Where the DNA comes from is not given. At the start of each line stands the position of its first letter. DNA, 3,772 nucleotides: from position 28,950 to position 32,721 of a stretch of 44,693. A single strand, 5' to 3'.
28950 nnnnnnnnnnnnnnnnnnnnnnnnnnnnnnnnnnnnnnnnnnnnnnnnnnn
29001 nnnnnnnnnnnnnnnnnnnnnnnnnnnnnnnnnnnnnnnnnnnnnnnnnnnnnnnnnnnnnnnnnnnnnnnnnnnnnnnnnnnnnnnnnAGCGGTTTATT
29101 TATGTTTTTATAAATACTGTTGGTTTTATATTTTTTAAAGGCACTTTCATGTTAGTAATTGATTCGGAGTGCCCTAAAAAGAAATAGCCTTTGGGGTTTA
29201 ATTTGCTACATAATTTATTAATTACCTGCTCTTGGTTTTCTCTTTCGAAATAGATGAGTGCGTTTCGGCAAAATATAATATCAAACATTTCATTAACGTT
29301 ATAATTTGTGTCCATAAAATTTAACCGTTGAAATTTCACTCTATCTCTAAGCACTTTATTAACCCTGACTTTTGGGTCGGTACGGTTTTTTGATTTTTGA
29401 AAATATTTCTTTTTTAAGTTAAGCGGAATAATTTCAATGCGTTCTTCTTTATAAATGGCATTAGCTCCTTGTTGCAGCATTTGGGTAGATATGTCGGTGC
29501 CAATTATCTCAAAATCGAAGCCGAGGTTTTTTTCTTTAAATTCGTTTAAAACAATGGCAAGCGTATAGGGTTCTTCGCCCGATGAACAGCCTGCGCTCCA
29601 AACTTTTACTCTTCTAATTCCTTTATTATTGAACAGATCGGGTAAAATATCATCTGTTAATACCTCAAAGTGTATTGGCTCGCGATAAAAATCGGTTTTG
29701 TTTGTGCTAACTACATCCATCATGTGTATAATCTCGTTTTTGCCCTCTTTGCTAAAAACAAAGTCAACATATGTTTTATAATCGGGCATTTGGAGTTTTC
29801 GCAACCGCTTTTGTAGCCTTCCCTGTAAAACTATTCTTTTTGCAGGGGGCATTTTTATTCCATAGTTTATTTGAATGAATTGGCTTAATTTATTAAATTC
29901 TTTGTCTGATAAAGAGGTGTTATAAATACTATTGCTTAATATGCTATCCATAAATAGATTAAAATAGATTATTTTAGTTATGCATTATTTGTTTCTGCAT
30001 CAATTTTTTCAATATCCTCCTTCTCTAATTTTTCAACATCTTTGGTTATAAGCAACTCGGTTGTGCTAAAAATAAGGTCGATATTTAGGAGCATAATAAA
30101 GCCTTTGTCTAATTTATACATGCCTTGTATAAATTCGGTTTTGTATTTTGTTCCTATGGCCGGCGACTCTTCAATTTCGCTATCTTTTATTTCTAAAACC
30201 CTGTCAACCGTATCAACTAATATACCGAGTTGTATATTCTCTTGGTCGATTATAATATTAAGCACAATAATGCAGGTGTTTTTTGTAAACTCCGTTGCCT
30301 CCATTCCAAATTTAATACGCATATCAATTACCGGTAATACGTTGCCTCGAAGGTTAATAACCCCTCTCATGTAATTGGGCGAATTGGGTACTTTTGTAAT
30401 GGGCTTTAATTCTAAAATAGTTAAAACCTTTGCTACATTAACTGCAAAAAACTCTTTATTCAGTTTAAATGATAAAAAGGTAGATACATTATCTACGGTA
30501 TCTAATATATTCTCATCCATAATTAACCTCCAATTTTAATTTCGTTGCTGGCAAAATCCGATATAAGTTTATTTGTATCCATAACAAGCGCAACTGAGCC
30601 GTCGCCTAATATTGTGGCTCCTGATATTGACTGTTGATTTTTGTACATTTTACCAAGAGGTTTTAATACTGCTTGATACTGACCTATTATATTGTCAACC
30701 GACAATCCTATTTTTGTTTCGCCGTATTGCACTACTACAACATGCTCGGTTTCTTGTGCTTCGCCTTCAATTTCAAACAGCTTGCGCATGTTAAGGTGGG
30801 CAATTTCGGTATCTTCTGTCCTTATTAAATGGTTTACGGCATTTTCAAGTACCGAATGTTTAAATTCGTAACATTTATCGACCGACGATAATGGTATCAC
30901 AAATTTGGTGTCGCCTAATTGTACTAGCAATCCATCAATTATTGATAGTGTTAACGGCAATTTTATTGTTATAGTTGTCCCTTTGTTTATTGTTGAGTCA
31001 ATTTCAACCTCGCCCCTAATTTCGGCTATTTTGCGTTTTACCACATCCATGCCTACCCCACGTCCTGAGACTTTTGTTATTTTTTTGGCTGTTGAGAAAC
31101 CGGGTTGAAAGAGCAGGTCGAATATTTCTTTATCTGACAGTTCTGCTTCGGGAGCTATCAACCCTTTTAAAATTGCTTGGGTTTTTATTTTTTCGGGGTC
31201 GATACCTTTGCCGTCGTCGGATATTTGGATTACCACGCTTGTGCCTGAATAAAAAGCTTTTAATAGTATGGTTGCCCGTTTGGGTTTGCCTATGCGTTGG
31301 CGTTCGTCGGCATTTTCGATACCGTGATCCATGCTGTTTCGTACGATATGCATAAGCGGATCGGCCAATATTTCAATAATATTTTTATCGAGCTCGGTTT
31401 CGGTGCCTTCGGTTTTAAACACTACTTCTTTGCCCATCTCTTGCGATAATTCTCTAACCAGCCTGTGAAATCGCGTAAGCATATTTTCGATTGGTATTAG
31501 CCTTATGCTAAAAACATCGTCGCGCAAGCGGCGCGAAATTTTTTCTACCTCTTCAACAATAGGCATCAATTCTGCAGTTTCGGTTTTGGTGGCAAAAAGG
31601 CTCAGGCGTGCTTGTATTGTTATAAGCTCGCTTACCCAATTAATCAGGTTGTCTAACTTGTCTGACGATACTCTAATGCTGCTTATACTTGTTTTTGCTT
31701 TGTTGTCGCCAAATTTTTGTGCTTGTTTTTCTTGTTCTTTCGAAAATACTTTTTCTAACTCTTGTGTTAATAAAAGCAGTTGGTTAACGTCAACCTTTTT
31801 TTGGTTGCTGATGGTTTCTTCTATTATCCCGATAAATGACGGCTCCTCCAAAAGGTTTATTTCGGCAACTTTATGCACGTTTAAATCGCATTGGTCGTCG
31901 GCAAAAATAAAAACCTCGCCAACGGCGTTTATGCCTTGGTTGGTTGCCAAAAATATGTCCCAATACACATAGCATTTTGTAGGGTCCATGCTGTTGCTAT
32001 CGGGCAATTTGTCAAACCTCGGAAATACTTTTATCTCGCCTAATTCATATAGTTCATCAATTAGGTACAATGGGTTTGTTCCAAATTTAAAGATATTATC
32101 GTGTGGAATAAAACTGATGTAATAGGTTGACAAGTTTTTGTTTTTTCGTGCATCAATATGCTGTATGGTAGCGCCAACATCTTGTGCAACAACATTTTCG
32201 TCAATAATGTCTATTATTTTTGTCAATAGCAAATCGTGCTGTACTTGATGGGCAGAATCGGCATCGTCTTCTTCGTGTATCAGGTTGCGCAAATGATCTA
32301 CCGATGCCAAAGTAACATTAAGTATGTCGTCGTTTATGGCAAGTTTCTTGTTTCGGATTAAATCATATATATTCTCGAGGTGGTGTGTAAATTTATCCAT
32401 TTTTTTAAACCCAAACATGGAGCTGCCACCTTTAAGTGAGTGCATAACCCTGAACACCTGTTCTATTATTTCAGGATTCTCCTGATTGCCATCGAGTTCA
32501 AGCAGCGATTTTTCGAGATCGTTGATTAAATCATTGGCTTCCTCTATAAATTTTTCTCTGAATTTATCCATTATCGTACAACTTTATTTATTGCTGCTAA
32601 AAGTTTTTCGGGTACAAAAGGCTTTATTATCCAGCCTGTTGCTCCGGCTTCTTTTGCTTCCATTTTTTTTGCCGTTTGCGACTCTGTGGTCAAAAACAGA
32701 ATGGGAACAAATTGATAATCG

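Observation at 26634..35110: Nine-gene Che-like operon with an empty receptor slot, in a gliding-type (gld) Bacteroidota context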

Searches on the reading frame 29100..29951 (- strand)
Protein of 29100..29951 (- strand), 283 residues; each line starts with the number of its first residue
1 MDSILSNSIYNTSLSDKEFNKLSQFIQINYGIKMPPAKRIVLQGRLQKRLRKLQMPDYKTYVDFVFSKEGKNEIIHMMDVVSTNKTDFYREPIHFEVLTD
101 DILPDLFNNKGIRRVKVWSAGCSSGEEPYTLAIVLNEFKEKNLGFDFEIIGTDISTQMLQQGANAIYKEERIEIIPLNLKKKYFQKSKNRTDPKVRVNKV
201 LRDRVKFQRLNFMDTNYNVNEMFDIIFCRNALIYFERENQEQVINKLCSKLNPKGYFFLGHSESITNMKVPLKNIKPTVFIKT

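Call 3: search_protein_families(library=pfam, proteins=[window:29100-29951:-], max_evalue=0.01)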
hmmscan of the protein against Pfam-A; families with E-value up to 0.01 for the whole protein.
window:29100-29951:- (283 aa): 6 families
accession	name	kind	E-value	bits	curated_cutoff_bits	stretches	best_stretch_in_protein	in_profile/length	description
PF01739.24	CheR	-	3.5e-61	206.5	27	1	84-279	1-193/195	CheR methyltransferase, SAM binding domain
PF03705.20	CheR_N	-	1.4e-11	44.4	27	1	17-67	1-51/53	CheR methyltransferase, all-alpha domain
PF13847.12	Methyltransf_31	-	1.8e-07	31.4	27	1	199-263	50-113/145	Methyltransferase domain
PF13649.12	Methyltransf_25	-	4.4e-07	30.9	27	1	204-255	47-97/97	Methyltransferase domain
PF08241.18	Methyltransf_11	-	4.4e-06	27.7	21.2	1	196-259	43-95/95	Methyltransferase domain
PF08242.18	Methyltransf_12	-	7.2e-05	23.9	30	1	142-257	18-98/98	Methyltransferase domain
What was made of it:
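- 29100..29951 (-): CheR (283 aa). CheR_N plus CheR, E=3.5e-61 (call 3).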

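Call 40: search_protein_families(library=ncbifam, proteins=[window:29100-29951:-], max_evalue=0.01)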
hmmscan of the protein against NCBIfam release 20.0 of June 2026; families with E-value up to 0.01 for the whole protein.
window:29100-29951:- (283 aa): 2 families
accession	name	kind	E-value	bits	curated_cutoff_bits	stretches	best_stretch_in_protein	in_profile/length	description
NF007902.0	PRK10611.1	equivalog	4.4e-57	193.5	435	1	3-269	11-270/287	protein-glutamate O-methyltransferase CheR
TIGR02021.1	BchM-ChlM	equivalog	0.00087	18.8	158.9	0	205-256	100-152/218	magnesium protoporphyrin IX methyltransferase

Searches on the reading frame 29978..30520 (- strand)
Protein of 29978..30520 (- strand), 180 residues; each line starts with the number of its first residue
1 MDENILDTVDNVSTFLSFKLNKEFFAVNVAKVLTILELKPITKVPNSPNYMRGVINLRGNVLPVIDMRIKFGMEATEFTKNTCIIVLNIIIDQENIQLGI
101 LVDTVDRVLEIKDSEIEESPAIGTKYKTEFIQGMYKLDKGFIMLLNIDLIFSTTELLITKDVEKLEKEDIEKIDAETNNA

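Call 3: search_protein_families(library=pfam, proteins=[window:29978-30520:-], max_evalue=0.01)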
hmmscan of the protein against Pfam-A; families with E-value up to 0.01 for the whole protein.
window:29978-30520:- (180 aa): 1 family
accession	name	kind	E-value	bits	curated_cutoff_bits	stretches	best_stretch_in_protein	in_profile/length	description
PF01584.24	CheW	-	1.5e-35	122.2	23.5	1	15-153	2-136/138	CheW-like domain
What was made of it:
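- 29978..30520 (-): CheW (180 aa). Pfam CheW E=1.5e-35 (call 3).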

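Call 40: search_protein_families(library=ncbifam, proteins=[window:29978-30520:-], max_evalue=0.01)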
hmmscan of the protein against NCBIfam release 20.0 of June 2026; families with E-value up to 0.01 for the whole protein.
window:29978-30520:- (180 aa): 1 family
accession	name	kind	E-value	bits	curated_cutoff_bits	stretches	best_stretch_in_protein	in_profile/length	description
NF007903.0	PRK10612.1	equivalog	2.2e-26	92.5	260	1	13-159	17-159/167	chemotaxis protein CheW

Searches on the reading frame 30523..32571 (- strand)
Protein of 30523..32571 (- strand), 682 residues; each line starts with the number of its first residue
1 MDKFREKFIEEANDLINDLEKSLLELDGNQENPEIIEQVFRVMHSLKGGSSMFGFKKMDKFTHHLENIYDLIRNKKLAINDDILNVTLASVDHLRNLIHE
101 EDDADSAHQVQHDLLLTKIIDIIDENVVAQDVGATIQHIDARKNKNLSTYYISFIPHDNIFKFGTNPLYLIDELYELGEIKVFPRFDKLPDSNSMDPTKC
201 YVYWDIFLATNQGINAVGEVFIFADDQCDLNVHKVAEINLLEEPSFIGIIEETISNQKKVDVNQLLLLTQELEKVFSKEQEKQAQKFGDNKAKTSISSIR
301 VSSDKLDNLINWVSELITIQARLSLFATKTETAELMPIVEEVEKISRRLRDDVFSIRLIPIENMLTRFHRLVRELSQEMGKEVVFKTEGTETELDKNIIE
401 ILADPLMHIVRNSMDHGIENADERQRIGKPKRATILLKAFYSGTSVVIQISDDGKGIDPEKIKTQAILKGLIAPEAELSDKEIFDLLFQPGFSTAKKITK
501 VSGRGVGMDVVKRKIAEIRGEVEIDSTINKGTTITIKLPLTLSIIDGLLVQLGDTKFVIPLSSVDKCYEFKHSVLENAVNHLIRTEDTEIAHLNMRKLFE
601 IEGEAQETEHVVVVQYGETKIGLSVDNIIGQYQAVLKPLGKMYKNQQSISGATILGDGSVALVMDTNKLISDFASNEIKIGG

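Call 3: search_protein_families(library=pfam, proteins=[window:30523-32571:-], max_evalue=0.01)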
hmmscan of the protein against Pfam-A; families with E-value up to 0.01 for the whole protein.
window:30523-32571:- (682 aa): 5 families
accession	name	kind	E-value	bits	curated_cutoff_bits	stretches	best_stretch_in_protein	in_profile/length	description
PF01584.24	CheW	-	4.4e-22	78.6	23.5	1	547-672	2-136/138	CheW-like domain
PF02518.31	HATPase_c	-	2.2e-19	70.3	26.4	1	404-541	4-110/111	Histidine kinase-, DNA gyrase B-, and HSP90-like ATPase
PF01627.28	Hpt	-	4.5e-16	59.3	24.6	1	4-96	2-83/84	Hpt domain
PF02895.20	H-kinase_dim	-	5.4e-10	40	23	1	297-356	2-68/68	Signal transducing histidine kinase, homodimeric domain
PF14501.12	HATPase_c_5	-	0.0071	16.7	22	0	406-527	6-91/102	GHKL domain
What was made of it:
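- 30523..32571 (-): CheA (682 aa). Hpt, H-kinase_dim, HATPase_c and CheW domains (call 3).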

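Call 40: search_protein_families(library=ncbifam, proteins=[window:30523-32571:-], max_evalue=0.01)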
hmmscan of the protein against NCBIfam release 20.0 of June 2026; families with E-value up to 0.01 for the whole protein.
window:30523-32571:- (682 aa): 25 families
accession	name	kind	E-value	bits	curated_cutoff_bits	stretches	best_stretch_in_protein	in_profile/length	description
NF041336.1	CheA_Halo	equivalog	2.4e-124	416.4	950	2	276-668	271-665/666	chemotaxis protein CheA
NF007835.0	PRK10547.1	equivalog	4e-117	392.5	793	1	3-669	5-656/670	chemotaxis protein CheA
NF008298.1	PRK11086.1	subfamily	1e-09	37.4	520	1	429-540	441-525/529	DcuS/MalK family sensor histidine kinase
NF008468.0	PRK11360.1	equivalog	2.8e-09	35.9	646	1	481-541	554-609/616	two-component system sensor histidine kinase AtoS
NF053867.1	SprKinKinDBac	equivalog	8.8e-07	27.7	775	1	480-541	442-498/500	sporulation kinase KinD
NF046044.1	PnpS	equivalog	1e-06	28.1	400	1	500-539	351-390/390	two-component system histidine kinase PnpS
NF007688.0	PRK10364.1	equivalog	1.1e-06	27.6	479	1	486-541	402-452/460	two-component system sensor histidine kinase ZraS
NF038297.2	hybrid_HK_HrmK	equivalog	2.4e-06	26.5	725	1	485-541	401-458/607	hybrid histidine kinase/response regulator HrmK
NF007004.0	PRK09467.1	equivalog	2.5e-06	26.6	415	1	485-541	382-437/440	two-component system sensor histidine kinase EnvZ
TIGR02916.1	PEP_his_kin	equivalog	2.7e-06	26.3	300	1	485-539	630-679/679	XrtA/PEP-CTERM system histidine kinase PrsK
TIGR02956.1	TMAO_torS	equivalog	3.7e-06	25.3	676.5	1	482-541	625-683/967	TMAO reductase system sensor histidine kinase/response regulator TorS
NF010411.0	PRK13837.1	equivalog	9.1e-06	23.9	647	1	485-541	625-676/828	two-component system VirA-like sensor kinase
TIGR02966.1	phoR_proteo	equivalog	5.9e-05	22.2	334.2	0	500-537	295-332/333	phosphate regulon sensor histidine kinase PhoR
NF038348.1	T2SS_HK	subfamily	9.7e-05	21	450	1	482-540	518-573/574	histidine kinase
NF041210.1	his_kin_PieS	equivalog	0.00012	21.2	850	1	482-540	414-470/474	two component system sensor histidine kinase PieS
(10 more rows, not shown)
